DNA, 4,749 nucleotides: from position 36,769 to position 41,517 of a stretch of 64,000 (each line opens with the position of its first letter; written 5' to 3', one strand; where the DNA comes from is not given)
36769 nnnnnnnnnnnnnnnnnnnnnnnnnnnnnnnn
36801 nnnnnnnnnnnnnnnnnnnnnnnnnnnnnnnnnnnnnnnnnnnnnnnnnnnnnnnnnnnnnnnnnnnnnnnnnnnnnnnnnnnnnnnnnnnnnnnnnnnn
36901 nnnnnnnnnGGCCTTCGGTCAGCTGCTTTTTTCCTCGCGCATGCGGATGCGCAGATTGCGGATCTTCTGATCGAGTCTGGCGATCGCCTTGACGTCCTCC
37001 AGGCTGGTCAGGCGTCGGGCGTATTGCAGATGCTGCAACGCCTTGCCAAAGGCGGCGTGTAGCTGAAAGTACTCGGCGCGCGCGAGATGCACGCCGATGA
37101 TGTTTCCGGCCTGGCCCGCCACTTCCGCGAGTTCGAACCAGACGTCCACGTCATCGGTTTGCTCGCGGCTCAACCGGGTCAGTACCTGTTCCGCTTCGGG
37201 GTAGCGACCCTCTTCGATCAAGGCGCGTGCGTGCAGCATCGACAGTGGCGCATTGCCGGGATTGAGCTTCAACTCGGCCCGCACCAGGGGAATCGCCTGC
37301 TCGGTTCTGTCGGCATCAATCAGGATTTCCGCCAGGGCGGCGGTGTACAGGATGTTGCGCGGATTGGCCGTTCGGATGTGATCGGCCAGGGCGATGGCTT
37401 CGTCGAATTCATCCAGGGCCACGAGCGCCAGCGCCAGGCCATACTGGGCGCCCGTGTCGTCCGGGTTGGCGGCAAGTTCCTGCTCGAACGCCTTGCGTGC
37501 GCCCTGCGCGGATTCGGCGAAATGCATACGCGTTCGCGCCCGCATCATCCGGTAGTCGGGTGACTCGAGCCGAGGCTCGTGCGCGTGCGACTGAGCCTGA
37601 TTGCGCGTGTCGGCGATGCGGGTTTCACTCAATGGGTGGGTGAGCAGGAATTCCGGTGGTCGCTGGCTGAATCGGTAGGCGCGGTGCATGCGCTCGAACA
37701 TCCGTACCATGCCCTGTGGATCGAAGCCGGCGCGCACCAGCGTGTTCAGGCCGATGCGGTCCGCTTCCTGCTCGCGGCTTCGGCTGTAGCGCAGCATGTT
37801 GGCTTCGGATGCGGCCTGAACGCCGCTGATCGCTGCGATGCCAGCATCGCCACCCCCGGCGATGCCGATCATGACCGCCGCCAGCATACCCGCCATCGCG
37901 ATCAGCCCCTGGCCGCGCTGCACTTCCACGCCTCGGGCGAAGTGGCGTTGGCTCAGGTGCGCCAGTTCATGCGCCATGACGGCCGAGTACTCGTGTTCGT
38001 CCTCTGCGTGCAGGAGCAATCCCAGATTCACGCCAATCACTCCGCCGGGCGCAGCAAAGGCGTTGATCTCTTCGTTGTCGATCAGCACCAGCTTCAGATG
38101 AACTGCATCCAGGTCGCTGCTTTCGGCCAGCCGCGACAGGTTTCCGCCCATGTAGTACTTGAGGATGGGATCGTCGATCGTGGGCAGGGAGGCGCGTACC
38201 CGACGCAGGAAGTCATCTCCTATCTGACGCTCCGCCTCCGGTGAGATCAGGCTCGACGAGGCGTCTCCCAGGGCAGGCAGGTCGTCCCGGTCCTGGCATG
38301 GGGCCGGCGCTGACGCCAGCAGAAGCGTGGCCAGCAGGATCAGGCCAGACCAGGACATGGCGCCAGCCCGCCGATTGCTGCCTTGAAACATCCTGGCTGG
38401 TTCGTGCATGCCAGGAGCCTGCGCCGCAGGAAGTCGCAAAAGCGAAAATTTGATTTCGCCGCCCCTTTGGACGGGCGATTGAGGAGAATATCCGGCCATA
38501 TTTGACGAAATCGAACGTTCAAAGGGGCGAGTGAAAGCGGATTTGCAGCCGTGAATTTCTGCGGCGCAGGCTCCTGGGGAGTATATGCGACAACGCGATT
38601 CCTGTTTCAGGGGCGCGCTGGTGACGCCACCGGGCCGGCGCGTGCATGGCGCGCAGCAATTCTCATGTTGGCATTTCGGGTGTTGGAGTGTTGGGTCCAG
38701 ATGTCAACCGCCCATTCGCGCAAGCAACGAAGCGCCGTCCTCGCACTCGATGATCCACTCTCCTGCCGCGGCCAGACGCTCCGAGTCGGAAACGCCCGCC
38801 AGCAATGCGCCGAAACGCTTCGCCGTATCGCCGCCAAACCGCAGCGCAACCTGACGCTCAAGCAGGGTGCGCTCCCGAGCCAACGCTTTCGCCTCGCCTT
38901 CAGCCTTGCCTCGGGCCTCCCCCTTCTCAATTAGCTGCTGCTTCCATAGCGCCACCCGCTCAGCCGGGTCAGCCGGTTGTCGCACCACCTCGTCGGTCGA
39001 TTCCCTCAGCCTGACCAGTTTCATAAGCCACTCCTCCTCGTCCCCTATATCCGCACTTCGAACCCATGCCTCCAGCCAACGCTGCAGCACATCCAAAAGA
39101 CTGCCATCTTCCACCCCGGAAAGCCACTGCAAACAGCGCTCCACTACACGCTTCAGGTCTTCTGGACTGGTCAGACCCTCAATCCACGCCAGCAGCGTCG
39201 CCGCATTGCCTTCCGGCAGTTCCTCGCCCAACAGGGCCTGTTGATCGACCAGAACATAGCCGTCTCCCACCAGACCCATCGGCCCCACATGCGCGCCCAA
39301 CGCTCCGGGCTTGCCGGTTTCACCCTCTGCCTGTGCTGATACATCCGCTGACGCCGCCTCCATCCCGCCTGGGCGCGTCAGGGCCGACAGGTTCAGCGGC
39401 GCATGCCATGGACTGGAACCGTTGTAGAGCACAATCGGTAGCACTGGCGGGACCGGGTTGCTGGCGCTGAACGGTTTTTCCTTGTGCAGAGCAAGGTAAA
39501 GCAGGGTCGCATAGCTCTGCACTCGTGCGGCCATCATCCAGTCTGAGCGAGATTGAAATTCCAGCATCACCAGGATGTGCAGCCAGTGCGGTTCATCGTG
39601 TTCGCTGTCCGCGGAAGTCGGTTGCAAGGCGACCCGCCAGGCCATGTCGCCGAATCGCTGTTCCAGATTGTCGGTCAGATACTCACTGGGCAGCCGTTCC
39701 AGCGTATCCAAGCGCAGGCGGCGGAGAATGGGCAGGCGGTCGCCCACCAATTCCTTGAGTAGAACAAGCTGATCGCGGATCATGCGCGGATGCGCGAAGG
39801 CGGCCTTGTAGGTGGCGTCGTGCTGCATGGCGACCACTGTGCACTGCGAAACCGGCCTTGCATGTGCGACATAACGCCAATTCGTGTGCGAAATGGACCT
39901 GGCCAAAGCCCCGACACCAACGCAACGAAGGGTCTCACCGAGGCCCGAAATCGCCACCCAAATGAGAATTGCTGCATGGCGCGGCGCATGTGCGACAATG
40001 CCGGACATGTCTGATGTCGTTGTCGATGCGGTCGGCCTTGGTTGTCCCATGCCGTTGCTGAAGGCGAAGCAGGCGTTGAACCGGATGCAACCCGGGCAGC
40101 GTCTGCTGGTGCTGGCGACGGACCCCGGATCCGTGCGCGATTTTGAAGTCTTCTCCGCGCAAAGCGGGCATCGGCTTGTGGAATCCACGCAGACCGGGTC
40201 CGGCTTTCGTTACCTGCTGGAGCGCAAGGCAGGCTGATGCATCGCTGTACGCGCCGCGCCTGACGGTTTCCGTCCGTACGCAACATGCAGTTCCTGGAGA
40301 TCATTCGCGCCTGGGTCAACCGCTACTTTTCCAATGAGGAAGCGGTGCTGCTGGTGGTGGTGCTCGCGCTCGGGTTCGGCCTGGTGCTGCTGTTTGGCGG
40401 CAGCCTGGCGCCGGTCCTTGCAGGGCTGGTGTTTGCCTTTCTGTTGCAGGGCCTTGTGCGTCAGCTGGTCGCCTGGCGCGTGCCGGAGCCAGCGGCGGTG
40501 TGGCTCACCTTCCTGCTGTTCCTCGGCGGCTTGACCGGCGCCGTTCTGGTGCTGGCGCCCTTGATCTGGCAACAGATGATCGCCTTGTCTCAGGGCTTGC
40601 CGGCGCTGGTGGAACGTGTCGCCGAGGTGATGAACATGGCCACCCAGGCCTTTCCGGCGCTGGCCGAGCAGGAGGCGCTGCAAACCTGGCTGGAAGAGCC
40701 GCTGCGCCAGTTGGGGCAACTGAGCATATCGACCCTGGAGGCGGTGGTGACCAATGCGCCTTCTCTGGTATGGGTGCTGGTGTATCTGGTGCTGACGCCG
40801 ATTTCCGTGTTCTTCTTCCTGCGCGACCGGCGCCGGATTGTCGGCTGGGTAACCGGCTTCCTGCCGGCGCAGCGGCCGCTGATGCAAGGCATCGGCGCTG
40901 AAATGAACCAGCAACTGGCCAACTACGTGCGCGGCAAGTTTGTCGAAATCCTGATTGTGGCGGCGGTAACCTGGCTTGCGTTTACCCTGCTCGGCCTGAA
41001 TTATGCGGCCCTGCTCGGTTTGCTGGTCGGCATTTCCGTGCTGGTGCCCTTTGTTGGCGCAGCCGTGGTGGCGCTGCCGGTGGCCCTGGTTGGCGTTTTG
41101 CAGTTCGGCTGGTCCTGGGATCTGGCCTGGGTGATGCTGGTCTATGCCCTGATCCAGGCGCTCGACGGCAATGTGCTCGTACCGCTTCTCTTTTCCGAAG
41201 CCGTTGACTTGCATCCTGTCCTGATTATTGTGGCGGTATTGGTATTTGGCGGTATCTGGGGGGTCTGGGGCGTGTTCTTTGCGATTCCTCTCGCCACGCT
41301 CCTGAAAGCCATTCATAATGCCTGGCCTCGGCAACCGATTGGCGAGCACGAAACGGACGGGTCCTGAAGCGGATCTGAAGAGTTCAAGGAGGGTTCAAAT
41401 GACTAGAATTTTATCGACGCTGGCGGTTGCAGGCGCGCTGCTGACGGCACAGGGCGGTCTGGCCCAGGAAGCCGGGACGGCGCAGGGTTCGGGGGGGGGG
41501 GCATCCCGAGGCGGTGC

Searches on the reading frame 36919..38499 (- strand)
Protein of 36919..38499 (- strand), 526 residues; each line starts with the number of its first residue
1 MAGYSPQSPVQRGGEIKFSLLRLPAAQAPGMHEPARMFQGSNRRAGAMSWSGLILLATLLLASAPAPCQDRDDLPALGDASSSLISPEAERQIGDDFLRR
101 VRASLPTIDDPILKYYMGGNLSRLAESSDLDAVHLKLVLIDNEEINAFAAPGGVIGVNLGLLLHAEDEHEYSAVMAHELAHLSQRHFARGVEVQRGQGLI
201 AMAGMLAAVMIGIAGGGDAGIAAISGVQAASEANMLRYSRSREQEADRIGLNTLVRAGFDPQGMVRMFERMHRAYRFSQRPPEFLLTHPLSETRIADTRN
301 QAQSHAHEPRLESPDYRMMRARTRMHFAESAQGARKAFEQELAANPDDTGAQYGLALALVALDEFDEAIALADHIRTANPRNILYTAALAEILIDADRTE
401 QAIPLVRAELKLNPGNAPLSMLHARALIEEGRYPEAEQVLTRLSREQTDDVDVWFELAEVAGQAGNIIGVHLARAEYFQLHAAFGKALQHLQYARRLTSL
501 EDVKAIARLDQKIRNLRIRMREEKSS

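Call 9: search_protein_families(library=pfam, proteins=[window:36919-38499:-], max_evalue=0.00001)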
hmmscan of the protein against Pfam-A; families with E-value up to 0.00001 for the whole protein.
window:36919-38499:- (526 aa): 6 families
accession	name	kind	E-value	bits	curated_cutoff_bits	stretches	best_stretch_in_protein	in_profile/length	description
PF01435.24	Peptidase_M48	-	3.1e-32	112.3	20.3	1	121-299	11-183/186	Peptidase family M48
PF14559.12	TPR_19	-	9.8e-19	67.9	25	2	393-454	1-62/68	Tetratricopeptide repeat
PF13432.12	TPR_16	-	3.3e-12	47.1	32.7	0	332-380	14-62/65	Tetratricopeptide repeat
PF13428.12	TPR_14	-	7.5e-11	42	23.5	0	422-459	6-43/44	Tetratricopeptide repeat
PF12895.13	ANAPC3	-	6.9e-08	33.1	27.2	0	365-441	5-80/82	Anaphase-promoting complex, cyclosome, subunit 3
PF13431.12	TPR_17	-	3.1e-06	27.5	24.4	0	338-370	2-34/34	Tetratricopeptide repeat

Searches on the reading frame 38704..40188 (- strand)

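Call 10: search_protein_families(library=pfam, proteins=[window:38704-40188:-], max_evalue=0.00001)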
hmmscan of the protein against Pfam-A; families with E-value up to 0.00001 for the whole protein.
window:38704-40188:- (494 aa): 1 family
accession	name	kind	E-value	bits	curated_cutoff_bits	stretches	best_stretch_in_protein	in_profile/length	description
PF04754.18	Transposase_31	-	3.8e-13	49.9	21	1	122-272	2-134/203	Putative transposase, YhgA-like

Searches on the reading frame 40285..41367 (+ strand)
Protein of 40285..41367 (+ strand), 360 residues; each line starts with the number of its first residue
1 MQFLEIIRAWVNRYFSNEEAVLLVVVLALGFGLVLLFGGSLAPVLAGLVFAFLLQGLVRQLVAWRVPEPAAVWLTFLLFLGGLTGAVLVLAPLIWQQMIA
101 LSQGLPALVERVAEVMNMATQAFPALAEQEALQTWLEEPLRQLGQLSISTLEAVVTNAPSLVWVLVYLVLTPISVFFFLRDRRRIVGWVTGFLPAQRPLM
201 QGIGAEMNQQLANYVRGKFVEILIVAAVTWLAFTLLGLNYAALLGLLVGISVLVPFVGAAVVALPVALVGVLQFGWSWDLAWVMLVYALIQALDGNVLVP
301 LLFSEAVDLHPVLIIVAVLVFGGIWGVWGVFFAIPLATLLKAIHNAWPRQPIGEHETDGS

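Call 10: search_protein_families(library=pfam, proteins=[window:40285-41367:+], max_evalue=0.00001)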
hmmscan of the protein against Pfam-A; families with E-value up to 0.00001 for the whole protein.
window:40285-41367:+ (360 aa): 1 family
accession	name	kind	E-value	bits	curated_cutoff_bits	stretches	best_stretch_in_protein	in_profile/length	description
PF01594.21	AI-2E_transport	-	1.2e-63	215.8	34.3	1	22-347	3-326/327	AI-2E family transporter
